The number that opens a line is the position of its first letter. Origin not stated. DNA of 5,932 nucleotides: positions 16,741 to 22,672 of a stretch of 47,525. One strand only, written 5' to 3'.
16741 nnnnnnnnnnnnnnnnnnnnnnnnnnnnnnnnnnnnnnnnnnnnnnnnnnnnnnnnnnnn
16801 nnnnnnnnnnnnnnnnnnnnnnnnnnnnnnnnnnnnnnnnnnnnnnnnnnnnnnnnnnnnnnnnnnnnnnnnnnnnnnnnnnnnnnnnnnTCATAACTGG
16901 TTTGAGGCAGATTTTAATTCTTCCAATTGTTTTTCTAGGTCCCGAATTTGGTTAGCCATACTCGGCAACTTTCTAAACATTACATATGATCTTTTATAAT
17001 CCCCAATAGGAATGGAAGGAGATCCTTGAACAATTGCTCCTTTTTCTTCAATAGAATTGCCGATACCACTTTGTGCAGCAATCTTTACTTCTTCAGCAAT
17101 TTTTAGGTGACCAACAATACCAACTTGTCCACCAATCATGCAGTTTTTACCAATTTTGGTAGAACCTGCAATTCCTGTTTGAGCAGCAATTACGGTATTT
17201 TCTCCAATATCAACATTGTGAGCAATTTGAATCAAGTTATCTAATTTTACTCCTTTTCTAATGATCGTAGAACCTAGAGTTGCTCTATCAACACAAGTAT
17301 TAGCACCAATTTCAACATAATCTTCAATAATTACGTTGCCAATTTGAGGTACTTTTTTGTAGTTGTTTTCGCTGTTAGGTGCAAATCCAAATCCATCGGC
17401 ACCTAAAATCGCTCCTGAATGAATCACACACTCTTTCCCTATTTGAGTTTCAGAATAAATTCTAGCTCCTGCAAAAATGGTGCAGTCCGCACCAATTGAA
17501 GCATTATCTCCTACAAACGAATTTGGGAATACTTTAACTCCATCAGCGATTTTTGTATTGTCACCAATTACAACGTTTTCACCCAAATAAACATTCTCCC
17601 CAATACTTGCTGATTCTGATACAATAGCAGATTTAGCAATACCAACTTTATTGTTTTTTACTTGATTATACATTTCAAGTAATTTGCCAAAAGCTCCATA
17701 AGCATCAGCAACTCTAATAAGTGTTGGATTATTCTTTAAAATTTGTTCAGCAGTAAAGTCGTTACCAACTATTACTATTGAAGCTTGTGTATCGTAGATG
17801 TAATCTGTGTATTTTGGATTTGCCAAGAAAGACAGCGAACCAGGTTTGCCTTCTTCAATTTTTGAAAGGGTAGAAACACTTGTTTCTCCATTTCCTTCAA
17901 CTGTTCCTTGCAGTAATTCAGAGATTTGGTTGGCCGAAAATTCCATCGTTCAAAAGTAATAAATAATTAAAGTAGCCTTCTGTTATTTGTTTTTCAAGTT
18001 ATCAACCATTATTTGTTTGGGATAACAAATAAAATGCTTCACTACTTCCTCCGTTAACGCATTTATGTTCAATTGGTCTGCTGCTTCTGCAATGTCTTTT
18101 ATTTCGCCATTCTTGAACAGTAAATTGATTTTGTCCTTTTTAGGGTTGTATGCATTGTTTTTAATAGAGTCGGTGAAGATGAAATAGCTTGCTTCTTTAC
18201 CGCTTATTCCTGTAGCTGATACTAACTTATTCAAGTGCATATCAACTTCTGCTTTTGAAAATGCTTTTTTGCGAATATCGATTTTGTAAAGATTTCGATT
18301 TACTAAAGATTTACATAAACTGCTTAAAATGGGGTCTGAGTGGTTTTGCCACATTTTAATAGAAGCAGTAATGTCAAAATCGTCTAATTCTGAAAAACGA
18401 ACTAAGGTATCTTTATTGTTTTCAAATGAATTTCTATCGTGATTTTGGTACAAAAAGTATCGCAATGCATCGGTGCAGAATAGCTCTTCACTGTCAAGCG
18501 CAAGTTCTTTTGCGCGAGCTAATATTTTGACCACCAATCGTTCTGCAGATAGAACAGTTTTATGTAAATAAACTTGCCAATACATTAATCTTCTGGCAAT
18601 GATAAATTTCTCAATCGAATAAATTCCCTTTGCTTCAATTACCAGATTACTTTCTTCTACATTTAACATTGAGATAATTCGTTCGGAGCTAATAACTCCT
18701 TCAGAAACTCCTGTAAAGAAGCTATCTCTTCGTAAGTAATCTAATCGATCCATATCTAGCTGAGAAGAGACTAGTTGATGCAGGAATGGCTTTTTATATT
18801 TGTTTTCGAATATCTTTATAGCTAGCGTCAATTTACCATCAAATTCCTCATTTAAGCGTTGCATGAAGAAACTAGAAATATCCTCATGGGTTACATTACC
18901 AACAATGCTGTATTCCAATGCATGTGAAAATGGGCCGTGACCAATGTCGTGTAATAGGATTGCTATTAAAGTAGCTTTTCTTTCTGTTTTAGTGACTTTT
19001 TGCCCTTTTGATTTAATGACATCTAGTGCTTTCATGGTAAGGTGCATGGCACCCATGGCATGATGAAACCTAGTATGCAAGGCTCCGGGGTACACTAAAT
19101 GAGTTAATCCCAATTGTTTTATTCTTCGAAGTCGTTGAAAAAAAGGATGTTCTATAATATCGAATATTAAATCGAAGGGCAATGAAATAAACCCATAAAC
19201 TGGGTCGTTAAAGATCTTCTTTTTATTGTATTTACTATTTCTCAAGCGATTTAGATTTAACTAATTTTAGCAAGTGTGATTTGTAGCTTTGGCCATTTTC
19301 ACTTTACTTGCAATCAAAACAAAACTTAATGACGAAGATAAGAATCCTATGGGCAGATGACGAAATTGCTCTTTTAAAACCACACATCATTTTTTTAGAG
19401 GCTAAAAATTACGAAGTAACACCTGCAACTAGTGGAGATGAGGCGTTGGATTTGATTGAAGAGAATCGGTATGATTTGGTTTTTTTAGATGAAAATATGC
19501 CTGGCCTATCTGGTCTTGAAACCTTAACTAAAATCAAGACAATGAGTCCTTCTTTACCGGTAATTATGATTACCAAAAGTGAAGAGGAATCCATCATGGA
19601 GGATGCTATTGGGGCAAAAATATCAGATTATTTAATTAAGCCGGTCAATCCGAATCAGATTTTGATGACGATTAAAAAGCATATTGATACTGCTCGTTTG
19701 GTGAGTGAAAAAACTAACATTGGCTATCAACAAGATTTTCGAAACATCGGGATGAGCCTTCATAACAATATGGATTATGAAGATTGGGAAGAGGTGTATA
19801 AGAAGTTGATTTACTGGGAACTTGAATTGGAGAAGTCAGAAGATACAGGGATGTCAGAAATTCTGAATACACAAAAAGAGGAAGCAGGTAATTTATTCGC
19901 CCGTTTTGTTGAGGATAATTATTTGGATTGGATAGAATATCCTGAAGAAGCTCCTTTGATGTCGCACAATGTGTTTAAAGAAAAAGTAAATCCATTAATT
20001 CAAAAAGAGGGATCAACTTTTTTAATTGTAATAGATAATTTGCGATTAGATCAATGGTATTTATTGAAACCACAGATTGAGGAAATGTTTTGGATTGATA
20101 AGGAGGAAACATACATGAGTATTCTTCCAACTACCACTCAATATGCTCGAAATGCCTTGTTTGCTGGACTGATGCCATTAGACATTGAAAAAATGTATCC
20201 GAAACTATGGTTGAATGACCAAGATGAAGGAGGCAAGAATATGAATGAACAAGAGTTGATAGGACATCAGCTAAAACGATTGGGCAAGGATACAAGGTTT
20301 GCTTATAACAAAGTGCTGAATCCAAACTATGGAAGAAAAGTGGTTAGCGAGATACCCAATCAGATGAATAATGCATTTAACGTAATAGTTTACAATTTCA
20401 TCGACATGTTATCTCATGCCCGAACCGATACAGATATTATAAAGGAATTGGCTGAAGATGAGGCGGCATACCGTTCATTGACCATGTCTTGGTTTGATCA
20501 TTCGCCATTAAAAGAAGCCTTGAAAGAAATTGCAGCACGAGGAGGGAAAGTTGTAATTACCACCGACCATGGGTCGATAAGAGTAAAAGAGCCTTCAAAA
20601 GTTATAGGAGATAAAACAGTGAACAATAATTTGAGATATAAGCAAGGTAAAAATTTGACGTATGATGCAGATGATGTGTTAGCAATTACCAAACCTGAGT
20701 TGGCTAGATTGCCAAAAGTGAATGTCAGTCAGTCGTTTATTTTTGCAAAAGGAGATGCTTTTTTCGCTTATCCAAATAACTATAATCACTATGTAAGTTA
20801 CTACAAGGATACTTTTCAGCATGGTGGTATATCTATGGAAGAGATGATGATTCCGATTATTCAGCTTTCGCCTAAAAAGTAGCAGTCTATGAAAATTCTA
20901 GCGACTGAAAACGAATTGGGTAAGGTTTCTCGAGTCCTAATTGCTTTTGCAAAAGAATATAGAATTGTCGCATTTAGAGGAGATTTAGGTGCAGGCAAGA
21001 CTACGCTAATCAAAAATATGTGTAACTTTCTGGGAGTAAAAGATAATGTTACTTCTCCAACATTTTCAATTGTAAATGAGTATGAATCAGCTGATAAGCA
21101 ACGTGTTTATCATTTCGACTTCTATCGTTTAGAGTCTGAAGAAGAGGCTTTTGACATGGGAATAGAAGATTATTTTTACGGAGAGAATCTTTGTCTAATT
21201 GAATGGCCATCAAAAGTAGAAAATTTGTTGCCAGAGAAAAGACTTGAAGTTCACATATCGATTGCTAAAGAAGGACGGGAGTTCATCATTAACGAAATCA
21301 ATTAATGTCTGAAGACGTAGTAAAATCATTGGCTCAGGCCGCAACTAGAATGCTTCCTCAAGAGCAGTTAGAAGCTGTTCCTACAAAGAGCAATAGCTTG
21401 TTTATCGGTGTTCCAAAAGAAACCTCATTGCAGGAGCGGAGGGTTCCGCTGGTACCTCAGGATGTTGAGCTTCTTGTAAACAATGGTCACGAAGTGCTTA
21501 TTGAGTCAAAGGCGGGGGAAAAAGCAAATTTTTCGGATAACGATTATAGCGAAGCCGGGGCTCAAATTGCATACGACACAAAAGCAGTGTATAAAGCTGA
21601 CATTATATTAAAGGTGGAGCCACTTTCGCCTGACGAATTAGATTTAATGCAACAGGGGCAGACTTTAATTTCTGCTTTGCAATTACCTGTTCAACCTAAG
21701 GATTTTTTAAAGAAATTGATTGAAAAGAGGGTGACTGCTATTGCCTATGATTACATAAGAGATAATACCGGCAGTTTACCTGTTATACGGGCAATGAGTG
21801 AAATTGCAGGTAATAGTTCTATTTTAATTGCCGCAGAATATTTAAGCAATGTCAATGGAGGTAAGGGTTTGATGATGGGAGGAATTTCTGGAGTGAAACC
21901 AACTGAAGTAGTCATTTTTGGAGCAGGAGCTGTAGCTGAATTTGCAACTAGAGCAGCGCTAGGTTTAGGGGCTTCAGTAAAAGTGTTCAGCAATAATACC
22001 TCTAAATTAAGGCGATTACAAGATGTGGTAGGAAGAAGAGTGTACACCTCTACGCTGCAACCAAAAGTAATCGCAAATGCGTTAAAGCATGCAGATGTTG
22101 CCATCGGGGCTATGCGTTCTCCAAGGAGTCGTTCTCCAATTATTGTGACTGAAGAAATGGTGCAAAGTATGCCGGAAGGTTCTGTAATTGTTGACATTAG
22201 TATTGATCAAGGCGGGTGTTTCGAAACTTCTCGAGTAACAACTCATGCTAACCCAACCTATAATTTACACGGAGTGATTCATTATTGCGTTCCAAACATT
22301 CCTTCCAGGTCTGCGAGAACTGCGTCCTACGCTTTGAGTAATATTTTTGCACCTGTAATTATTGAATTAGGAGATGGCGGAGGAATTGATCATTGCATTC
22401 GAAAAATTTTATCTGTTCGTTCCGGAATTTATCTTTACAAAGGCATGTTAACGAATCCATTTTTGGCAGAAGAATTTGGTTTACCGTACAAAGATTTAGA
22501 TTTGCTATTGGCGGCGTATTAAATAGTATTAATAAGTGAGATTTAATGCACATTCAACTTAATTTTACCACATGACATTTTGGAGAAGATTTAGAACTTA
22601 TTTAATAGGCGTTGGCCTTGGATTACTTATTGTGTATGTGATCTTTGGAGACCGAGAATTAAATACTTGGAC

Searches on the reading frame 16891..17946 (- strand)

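Call 27: search_protein_families(library=pfam, proteins=[window:16891-17946:-], max_evalue=0.00001)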
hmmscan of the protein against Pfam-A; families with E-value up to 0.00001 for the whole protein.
window:16891-17946:- (351 aa): 5 families
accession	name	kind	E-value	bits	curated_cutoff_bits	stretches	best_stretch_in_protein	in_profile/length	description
PF00132.30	Hexapep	-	7.8e-30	101.8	27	4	148-182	1-35/36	Bacterial transferase hexapeptide (six repeats)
PF04613.19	LpxD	-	9.5e-21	73.9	30.8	1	22-91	2-69/70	UDP-3-O-[3-hydroxymyristoyl] glucosamine N-acyltransferase, LpxD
PF25084.1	LbH_EIF2B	-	6.3e-17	61.9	54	2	111-182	8-94/105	EIF2B subunit epsilon LbH domain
PF14602.12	Hexapep_2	-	1e-07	32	27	0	145-183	4-34/34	Hexapeptide repeat of succinyl-transferase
PF21711.3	DCTN5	-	1.1e-07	32.2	40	0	132-181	75-122/182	Dynactin subunit 5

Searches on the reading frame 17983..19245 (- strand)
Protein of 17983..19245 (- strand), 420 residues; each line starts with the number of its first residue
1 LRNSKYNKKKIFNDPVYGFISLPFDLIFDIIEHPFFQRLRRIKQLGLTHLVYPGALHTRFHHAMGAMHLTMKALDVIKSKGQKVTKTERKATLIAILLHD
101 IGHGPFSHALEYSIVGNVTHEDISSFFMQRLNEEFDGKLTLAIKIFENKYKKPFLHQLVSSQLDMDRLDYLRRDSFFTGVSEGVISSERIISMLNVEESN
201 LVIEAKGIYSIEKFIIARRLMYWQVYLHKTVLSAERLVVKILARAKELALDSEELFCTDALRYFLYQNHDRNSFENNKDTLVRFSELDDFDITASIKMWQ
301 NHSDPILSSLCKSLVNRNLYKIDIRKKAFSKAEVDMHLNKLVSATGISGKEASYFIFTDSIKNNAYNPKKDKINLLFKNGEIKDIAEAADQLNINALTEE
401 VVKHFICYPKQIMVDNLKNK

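Call 27: search_protein_families(library=pfam, proteins=[window:17983-19245:-], max_evalue=0.00001)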
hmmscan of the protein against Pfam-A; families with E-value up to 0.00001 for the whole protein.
window:17983-19245:- (420 aa): 2 families
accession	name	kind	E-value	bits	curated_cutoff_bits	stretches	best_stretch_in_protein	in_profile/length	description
PF19276.4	HD_assoc_2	-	1.8e-11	44.4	23.1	1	187-255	3-67/222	HD associated region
PF01966.28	HD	-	3.7e-06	27.6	22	1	59-135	1-73/116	HD domain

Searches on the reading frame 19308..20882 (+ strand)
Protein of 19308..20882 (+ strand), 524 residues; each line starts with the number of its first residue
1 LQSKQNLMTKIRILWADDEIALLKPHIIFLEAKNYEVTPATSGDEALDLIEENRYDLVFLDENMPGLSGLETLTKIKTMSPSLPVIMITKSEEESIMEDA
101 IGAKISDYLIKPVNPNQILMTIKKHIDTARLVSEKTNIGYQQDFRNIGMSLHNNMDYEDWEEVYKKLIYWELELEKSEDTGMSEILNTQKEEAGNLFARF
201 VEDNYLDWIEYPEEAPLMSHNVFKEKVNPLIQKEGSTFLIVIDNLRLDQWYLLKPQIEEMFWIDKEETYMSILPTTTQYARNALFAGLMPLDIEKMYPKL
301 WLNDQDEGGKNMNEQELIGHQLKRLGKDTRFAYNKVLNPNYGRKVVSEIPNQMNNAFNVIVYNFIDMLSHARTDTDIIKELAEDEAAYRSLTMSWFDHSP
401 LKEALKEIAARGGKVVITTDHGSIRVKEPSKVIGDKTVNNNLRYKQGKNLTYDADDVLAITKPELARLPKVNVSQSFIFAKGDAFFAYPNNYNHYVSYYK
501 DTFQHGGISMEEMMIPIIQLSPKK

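Call 27: search_protein_families(library=pfam, proteins=[window:19308-20882:+], max_evalue=0.00001)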
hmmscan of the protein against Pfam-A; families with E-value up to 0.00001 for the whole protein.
window:19308-20882:+ (524 aa): 2 families
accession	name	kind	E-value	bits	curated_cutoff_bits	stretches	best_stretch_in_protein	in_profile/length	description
PF08665.17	PglZ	-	9.6e-26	91.3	25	1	238-428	4-177/179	PglZ domain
PF00072.30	Response_reg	-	9.7e-26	90.6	30.2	1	13-122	1-110/111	Response regulator receiver domain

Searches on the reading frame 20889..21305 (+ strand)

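Call 27: search_protein_families(library=pfam, proteins=[window:20889-21305:+], max_evalue=0.00001)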
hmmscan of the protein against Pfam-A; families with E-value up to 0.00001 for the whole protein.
window:20889-21305:+ (138 aa): 1 family
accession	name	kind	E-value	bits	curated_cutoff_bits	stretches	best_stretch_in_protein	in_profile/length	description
PF02367.23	TsaE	-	6.4e-41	139.7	26.6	1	5-129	2-125/128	Threonylcarbamoyl adenosine biosynthesis protein TsaE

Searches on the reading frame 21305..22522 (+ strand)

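Call 27: search_protein_families(library=pfam, proteins=[window:21305-22522:+], max_evalue=0.00001)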
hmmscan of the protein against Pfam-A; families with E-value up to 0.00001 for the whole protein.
window:21305-22522:+ (405 aa): 2 families
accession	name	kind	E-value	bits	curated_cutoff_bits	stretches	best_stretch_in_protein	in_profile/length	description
PF01262.27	AlaDh_PNT_C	-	1.8e-63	214.2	23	1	172-384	1-213/214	Alanine dehydrogenase/PNT, C-terminal domain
PF05222.21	AlaDh_PNT_N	-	8.5e-41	139.8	30.4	1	35-168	1-136/136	Alanine dehydrogenase/PNT, N-terminal domain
